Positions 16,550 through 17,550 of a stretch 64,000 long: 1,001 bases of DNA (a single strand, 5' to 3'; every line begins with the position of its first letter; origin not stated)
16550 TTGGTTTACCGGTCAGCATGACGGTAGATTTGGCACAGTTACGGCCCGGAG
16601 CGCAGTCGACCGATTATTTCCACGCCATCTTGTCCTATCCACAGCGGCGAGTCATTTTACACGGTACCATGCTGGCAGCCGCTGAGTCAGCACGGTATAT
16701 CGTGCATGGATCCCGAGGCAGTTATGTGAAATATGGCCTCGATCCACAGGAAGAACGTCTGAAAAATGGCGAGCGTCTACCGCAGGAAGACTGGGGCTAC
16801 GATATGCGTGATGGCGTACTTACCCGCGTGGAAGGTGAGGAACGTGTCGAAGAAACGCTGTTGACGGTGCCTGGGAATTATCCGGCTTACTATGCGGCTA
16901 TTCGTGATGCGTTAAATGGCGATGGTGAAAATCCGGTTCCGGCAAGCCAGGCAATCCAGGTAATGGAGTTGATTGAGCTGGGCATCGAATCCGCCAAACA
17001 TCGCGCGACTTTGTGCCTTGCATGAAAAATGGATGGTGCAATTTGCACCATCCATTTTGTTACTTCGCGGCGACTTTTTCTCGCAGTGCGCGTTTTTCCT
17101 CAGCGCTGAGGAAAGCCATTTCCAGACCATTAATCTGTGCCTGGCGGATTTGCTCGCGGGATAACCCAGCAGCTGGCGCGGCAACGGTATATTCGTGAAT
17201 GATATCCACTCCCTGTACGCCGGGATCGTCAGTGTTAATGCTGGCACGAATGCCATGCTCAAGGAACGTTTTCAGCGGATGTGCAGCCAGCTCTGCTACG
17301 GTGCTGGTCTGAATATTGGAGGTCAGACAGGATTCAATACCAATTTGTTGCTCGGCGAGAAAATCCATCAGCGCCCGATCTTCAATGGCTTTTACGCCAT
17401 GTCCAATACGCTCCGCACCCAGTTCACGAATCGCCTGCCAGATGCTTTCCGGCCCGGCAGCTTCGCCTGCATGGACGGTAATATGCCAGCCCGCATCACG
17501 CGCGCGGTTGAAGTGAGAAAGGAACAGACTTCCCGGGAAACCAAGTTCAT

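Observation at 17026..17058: Perfect 15-bp-arm palindrome exactly filling the gap between the ydgJ and add stop codons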

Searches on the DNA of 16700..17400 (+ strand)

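Call 6: search_dna_similar(query=window:16700-17400:+, collection=ecoli_genomes, mode=near, max_rows=30, rows=spread)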
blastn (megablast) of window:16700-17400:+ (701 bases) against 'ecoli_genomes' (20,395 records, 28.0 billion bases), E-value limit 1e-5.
Records with a match: 5424; places in all: 5428; records where one place covers at least 80% of the query: 5422.
Genomes with a match: 5424 of 5426; with a place that covers at least 80% of the query: 5422. Places per genome that has any: lowest 1, median 1, highest 2. On chromosomes: 5427 places; on plasmids: 1.
Best place of each record, by identity: >=99% 3483; 95-99% 1940; 90-95% 1.
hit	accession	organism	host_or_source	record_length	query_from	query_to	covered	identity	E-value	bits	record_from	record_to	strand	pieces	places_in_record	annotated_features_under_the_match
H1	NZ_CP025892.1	Escherichia coli strain 503025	Homo sapiens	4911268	1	701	100%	100.0%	0e+0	1295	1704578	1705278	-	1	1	add: adenosine deaminase | ydgJ: oxidoreductase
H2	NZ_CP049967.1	Escherichia coli strain ARL09/232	Homo sapiens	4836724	1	701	100%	100.0%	0e+0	1295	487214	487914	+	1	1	add: adenosine deaminase | ydgJ: oxidoreductase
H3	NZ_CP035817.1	Escherichia coli strain E7476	Homo sapiens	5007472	1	701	100%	100.0%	0e+0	1295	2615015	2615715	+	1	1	add: adenosine deaminase | ydgJ: oxidoreductase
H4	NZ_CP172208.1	Escherichia coli strain GF75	chicken meat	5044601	1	701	100%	100.0%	0e+0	1295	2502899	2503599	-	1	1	add: adenosine deaminase | ydgJ: oxidoreductase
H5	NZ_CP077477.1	Escherichia coli O111:H21 strain 15A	Homo sapiens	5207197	1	701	100%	100.0%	0e+0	1295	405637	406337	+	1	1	add: adenosine deaminase | ydgJ: oxidoreductase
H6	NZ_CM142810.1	Escherichia coli strain GPEC389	chicken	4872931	1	701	100%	100.0%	0e+0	1295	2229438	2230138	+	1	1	add: adenosine deaminase | ydgJ: oxidoreductase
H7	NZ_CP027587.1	Escherichia coli strain 2013C-4974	Homo sapiens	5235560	1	701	100%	99.9%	0e+0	1290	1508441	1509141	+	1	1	add: adenosine deaminase | ydgJ: oxidoreductase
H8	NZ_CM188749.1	Escherichia coli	chicken farms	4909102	1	701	100%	99.9%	0e+0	1290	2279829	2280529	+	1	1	add: adenosine deaminase | ydgJ: oxidoreductase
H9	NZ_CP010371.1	Escherichia coli strain 6409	Homo sapiens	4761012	1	701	100%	99.9%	0e+0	1288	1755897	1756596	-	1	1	add: adenosine deaminase | ydgJ: oxidoreductase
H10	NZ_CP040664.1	Escherichia coli strain KR2009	chicken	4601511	1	701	100%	99.9%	0e+0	1288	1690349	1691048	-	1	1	add: adenosine deaminase | ydgJ: oxidoreductase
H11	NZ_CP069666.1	Escherichia coli O89m:H9 strain MIN11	Homo sapiens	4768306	1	701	100%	99.9%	0e+0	1288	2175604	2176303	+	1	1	add: adenosine deaminase | ydgJ: oxidoreductase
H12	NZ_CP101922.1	Escherichia coli strain JCC-EE 7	missing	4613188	1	701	100%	99.9%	0e+0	1288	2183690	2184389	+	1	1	add: adenosine deaminase | ydgJ: oxidoreductase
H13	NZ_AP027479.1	Escherichia coli strain LR-17-1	Homo sapiens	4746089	1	701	100%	99.9%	0e+0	1288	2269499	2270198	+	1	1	add: adenosine deaminase | ydgJ: oxidoreductase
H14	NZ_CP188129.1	Escherichia coli strain TUM22199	Laboratory developed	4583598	1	701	100%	99.9%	0e+0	1288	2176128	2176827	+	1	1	add: adenosine deaminase | ydgJ: oxidoreductase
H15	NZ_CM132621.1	Escherichia coli strain EC600_TC_NKI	Homo sapiens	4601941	1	701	100%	99.9%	0e+0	1288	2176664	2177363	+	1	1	add: adenosine deaminase | ydgJ: oxidoreductase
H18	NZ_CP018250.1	Escherichia coli strain 10671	Cattle faeces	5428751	1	701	100%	99.0%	0e+0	1256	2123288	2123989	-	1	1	add: adenosine deaminase | ydgJ: oxidoreductase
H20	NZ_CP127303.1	Escherichia coli strain APEC37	Gallus gallus domesticus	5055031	1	701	100%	98.6%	0e+0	1240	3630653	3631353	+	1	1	add: adenosine deaminase | ydgJ: oxidoreductase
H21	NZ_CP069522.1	Escherichia coli strain FDAARGOS_1267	Homo sapiens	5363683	1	701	100%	98.0%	0e+0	1218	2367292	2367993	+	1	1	add: adenosine deaminase | ydgJ: oxidoreductase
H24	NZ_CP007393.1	Escherichia coli strain ST2747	-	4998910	1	701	100%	97.7%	0e+0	1206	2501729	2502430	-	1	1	add: adenosine deaminase | ydgJ: oxidoreductase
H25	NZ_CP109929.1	Escherichia coli O6:K2:H1 strain C 691-04A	Homo sapiens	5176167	1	701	100%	97.7%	0e+0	1206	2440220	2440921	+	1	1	add: adenosine deaminase | ydgJ: oxidoreductase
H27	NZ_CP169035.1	Escherichia coli strain MZ1211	Homo sapiens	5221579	1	701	100%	97.4%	0e+0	1195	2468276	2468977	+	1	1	add: adenosine deaminase | ydgJ: oxidoreductase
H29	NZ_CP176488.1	Escherichia coli strain N1131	Homo sapiens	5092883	1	701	100%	97.0%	0e+0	1179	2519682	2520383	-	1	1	add: adenosine deaminase | ydgJ: oxidoreductase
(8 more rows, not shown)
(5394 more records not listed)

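Call 8: search_rna_families(source=window, start=16900, end=17200, threshold=evalue, max_evalue=10, show_alignments=3)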
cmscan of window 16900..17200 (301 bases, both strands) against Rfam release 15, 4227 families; matches with E-value up to 10: 7.
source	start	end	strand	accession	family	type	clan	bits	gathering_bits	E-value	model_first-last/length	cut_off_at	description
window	17024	17107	-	RF02865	ncS01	Gene; sRNA;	-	24.6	58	0.021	1-110/110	no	Burkholderia sRNA 1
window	17005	17064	+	RF02056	STnc390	Gene; sRNA;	-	23.6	50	0.0049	1-60/60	no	Salmonella sRNA STnc390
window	17022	17120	-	RF02346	ar35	Gene; sRNA;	-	22.6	45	0.021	1-144/144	no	Alphaproteobacterial sRNA ar35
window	17029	17058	+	RF02629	RmaA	Gene; sRNA;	-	16.5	57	2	16-47/113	no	Regulator of motility and amylovoran A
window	17022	17060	-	RF03804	mir-4989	Gene; miRNA;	-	13.9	49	4.3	1-80/80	no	mir-4989 microRNA precursor family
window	16968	17064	+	RF03155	TD-1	Cis-reg;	CL00124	13.9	64.5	7.7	1-120/120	no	TD-1 RNA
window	17012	17090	-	RF03312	mir-880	Gene; miRNA;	-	12.8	80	9.4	1-78/78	no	mir-880 microRNA precursor family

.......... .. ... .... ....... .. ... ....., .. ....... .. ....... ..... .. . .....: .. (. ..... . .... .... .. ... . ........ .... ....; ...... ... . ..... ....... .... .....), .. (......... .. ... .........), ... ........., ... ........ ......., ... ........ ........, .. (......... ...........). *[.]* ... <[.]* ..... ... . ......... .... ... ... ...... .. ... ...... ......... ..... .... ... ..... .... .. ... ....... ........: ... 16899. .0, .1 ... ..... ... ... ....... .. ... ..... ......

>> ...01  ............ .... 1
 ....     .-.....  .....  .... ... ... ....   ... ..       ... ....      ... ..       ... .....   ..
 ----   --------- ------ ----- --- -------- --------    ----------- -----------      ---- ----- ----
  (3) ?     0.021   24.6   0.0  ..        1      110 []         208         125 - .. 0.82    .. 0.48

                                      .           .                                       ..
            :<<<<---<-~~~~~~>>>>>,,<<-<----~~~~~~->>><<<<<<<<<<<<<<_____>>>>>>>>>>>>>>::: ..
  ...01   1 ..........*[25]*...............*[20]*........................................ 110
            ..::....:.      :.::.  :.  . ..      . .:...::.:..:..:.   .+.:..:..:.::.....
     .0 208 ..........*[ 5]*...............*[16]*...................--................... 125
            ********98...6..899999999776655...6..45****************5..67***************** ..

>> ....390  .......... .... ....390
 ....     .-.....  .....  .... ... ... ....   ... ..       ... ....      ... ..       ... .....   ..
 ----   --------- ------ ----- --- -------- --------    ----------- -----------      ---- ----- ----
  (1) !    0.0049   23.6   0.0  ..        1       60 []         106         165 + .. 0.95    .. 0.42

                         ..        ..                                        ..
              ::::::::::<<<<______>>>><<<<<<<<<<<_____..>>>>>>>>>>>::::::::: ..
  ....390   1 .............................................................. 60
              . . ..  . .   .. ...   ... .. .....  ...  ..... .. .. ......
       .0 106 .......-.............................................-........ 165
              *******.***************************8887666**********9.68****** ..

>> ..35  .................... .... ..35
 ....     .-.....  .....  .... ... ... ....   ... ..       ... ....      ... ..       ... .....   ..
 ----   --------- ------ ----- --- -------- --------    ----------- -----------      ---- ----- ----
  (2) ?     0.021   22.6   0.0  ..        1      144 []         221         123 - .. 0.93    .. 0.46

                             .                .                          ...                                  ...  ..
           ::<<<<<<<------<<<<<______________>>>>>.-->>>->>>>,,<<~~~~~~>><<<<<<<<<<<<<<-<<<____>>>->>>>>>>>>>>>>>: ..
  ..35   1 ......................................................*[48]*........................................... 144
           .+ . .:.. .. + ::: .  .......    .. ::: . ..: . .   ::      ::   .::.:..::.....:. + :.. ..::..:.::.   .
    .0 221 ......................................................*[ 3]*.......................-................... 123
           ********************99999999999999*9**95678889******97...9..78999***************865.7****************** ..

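Call 31: get_annotated_region(hit=H1, flank=20000)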
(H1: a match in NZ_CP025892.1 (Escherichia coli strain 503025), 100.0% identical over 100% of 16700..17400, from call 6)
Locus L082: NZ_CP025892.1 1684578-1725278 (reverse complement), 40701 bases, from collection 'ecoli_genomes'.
description: Escherichia coli strain 503025 chromosome, complete genome
organism: Escherichia coli strain 503025 (NCBI taxid 562)
replicon: chromosome; assembly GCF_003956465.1
host: Homo sapiens; source: stool; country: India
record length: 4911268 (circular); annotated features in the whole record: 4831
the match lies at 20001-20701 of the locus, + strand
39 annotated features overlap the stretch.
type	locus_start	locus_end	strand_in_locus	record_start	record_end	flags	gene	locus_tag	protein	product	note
CDS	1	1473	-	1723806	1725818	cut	ydhK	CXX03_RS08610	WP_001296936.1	FUSC family protein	-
CDS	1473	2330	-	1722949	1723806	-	ydhJ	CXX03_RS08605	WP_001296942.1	efflux RND transporter periplasmic adaptor subunit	-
CDS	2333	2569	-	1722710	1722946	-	ydhI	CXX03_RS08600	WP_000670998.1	DUF1656 domain-containing protein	-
CDS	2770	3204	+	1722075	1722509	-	slyA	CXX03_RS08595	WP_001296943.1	transcriptional regulator SlyA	-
CDS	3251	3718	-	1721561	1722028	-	slyB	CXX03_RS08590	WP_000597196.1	outer membrane lipoprotein SlyB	-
CDS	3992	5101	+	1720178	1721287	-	anmK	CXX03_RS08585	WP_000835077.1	anhydro-N-acetylmuramic acid kinase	-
CDS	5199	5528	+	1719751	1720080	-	mliC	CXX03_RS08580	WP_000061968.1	C-type lysozyme inhibitor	-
CDS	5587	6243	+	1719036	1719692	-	pdxH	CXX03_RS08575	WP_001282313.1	pyridoxamine 5'-phosphate oxidase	-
CDS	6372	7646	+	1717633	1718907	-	tyrS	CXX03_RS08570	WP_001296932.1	tyrosine--tRNA ligase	-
CDS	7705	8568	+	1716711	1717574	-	pdxY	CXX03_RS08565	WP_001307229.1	pyridoxal kinase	-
CDS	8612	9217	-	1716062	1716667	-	gstA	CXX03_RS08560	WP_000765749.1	glutathione transferase GstA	-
CDS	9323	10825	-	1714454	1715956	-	dtpA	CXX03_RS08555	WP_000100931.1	dipeptide/tripeptide permease DtpA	-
CDS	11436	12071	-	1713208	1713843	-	nth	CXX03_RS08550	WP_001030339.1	endonuclease III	-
CDS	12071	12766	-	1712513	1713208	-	rsxE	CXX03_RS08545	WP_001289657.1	electron transport complex subunit RsxE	-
CDS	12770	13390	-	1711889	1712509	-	rsxG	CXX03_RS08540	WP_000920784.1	electron transport complex subunit RsxG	-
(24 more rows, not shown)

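Call 37: get_annotated_region(hit=H18, flank=0)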
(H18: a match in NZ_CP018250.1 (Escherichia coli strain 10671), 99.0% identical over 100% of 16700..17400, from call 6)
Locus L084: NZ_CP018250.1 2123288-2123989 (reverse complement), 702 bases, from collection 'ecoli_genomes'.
description: Escherichia coli strain 10671 chromosome, complete genome
organism: Escherichia coli strain 10671 (NCBI taxid 562)
replicon: chromosome; assembly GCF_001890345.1
host: -; source: Cattle faeces; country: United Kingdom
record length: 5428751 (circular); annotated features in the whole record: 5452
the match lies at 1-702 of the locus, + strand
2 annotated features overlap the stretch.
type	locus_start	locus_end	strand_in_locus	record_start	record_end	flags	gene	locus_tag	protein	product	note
CDS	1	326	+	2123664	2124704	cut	ydgJ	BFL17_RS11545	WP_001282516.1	oxidoreductase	-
CDS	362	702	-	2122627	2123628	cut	add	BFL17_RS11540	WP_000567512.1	adenosine deaminase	-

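Call 38: get_annotated_region(hit=H20, flank=0)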
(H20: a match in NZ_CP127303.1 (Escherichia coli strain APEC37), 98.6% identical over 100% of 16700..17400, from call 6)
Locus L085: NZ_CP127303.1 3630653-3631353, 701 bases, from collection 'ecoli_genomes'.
description: Escherichia coli strain APEC37 chromosome, complete genome
organism: Escherichia coli strain APEC37 (NCBI taxid 562)
replicon: chromosome; assembly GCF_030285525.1
host: Gallus gallus domesticus; source: feces; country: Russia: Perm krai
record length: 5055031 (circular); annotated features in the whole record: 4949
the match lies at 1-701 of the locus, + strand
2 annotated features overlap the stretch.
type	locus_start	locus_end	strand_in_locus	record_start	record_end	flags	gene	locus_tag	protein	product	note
CDS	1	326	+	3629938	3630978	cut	ydgJ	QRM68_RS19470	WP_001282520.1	oxidoreductase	-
CDS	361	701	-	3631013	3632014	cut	add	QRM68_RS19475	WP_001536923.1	adenosine deaminase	-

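Call 39: get_annotated_region(hit=H21, flank=0)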
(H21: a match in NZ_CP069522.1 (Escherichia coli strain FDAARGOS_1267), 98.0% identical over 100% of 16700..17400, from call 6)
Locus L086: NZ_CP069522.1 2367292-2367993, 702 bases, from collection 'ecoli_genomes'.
description: Escherichia coli strain FDAARGOS_1267 chromosome, complete genome
organism: Escherichia coli strain FDAARGOS_1267 (NCBI taxid 562)
replicon: chromosome; assembly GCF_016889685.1
host: Homo sapiens; source: missing; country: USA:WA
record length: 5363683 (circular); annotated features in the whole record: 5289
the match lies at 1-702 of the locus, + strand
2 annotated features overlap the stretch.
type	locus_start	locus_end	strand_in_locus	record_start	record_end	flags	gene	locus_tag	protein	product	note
CDS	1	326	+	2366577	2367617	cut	ydgJ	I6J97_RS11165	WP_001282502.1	oxidoreductase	-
CDS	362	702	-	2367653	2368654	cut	add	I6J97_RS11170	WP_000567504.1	adenosine deaminase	-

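Call 40: get_annotated_region(hit=H24, flank=0)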
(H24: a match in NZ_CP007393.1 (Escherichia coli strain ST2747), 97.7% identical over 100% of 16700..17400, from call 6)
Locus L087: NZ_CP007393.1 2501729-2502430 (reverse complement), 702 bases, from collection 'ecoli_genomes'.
description: Escherichia coli strain ST2747 chromosome, complete genome
organism: Escherichia coli strain ST2747 (NCBI taxid 562)
replicon: chromosome; assembly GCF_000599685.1
host: -; source: -; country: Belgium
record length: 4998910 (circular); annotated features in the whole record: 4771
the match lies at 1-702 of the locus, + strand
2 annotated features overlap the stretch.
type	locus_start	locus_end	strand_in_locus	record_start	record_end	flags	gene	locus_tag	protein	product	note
CDS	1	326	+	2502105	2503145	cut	ydgJ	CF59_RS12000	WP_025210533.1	oxidoreductase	-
CDS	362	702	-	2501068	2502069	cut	add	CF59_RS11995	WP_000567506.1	adenosine deaminase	-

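Call 41: get_annotated_region(hit=H27, flank=0)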
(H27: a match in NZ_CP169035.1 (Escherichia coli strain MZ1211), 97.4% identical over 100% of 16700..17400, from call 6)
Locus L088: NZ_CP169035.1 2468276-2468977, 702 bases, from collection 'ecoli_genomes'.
description: Escherichia coli strain MZ1211 chromosome, complete genome
organism: Escherichia coli strain MZ1211 (NCBI taxid 562)
replicon: chromosome; assembly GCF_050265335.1
host: Homo sapiens; source: biological saple; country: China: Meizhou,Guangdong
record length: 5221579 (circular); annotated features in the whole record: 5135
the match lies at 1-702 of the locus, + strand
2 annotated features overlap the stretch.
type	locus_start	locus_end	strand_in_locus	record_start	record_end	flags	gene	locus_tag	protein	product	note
CDS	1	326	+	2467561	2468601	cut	ydgJ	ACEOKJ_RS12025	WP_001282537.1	oxidoreductase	-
CDS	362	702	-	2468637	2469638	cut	add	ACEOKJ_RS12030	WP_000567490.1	adenosine deaminase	-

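Call 42: get_annotated_region(hit=H29, flank=0)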
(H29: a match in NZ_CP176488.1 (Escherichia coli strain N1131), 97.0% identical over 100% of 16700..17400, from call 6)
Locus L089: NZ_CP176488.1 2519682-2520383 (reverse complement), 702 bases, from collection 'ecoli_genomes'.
description: Escherichia coli strain N1131 chromosome, complete genome
organism: Escherichia coli strain N1131 (NCBI taxid 562)
replicon: chromosome; assembly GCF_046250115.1
host: Homo sapiens; source: -; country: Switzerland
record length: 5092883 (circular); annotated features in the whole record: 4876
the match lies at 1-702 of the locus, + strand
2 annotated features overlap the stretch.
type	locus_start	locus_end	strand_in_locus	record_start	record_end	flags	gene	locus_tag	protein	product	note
CDS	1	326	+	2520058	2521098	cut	ydgJ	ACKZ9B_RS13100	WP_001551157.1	oxidoreductase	-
CDS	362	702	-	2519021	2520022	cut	add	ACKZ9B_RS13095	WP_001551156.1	adenosine deaminase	-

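Call 53: search_dna_similar(query=window:17014-17070:+, collection=ecoli_genomes, mode=distant, max_rows=25, rows=spread, max_evalue=0.001)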
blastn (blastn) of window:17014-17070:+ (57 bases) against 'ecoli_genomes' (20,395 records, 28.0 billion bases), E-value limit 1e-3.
Records with a match: 5424; places in all: 7425; records where one place covers at least 80% of the query: 5402.
Genomes with a match: 5424 of 5426; with a place that covers at least 80% of the query: 5402. Places per genome that has any: lowest 1, median 1, highest 2. On chromosomes: 7424 places; on plasmids: 1.
Best place of each record, by identity: >=99% 1544; 95-99% 2023; 90-95% 1793; 80-90% 64.
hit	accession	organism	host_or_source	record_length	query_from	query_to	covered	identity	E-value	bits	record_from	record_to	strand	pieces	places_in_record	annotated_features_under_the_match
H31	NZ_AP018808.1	Escherichia coli strain E2865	Bos taurus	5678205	1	57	100%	100.0%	3e-20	104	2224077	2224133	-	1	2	ydgJ: oxidoreductase | add: adenosine deaminase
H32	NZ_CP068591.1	Escherichia coli strain EF7-18-58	Gallus gallus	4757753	1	57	100%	100.0%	3e-20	104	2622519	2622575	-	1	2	ydgJ: oxidoreductase | add: adenosine deaminase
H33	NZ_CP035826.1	Escherichia coli strain 67-1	Homo sapiens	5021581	1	57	100%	100.0%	3e-20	104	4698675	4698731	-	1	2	ydgJ: oxidoreductase | add: adenosine deaminase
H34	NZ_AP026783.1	Escherichia coli strain IPCEC31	Homo sapiens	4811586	1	57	100%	100.0%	3e-20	104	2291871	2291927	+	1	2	ydgJ: oxidoreductase | add: adenosine deaminase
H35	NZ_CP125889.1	Escherichia coli strain EPSSH018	missing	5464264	1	57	100%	100.0%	3e-20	104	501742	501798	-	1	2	oxidoreductase | add: adenosine deaminase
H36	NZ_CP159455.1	Escherichia coli strain S6aCHROMc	Cygnus olor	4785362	1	57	100%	100.0%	3e-20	104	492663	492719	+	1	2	ydgJ: oxidoreductase | add: adenosine deaminase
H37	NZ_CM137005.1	Escherichia coli strain 11PC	Mink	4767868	1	57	100%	100.0%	3e-20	104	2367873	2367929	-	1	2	ydgJ: oxidoreductase | add: adenosine deaminase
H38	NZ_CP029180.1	Escherichia coli strain H9Ecoli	Homo sapiens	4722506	1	57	100%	98.2%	2e-17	96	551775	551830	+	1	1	ydgJ: oxidoreductase | add: adenosine deaminase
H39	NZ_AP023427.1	Escherichia coli strain HUE1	-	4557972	1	57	100%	98.2%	2e-17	96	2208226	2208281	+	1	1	ydgJ: oxidoreductase | add: adenosine deaminase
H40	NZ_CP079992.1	Escherichia coli strain KMS2001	laboratory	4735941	1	57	100%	98.2%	2e-17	96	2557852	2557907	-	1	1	ydgJ: oxidoreductase | add: adenosine deaminase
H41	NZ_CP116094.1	Escherichia coli strain DETEC-S560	ICU staff rectal swab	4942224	1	57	100%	98.2%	2e-17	96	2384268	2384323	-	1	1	ydgJ: oxidoreductase | add: adenosine deaminase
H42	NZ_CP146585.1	Escherichia coli strain A1.S1.160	Homo sapiens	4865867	1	57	100%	98.2%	2e-17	96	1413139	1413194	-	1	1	ydgJ: oxidoreductase | add: adenosine deaminase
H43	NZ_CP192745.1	Escherichia coli strain TUM22775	Laboratory developed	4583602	1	57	100%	98.2%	2e-17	96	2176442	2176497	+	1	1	ydgJ: oxidoreductase | add: adenosine deaminase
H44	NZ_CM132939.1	Escherichia coli strain 167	Homo sapiens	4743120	1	57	100%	98.2%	2e-17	96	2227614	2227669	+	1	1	ydgJ: oxidoreductase | add: adenosine deaminase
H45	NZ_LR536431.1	Escherichia coli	-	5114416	1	57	100%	96.6%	6e-17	93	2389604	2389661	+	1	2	ydgJ: oxidoreductase | add: adenosine deaminase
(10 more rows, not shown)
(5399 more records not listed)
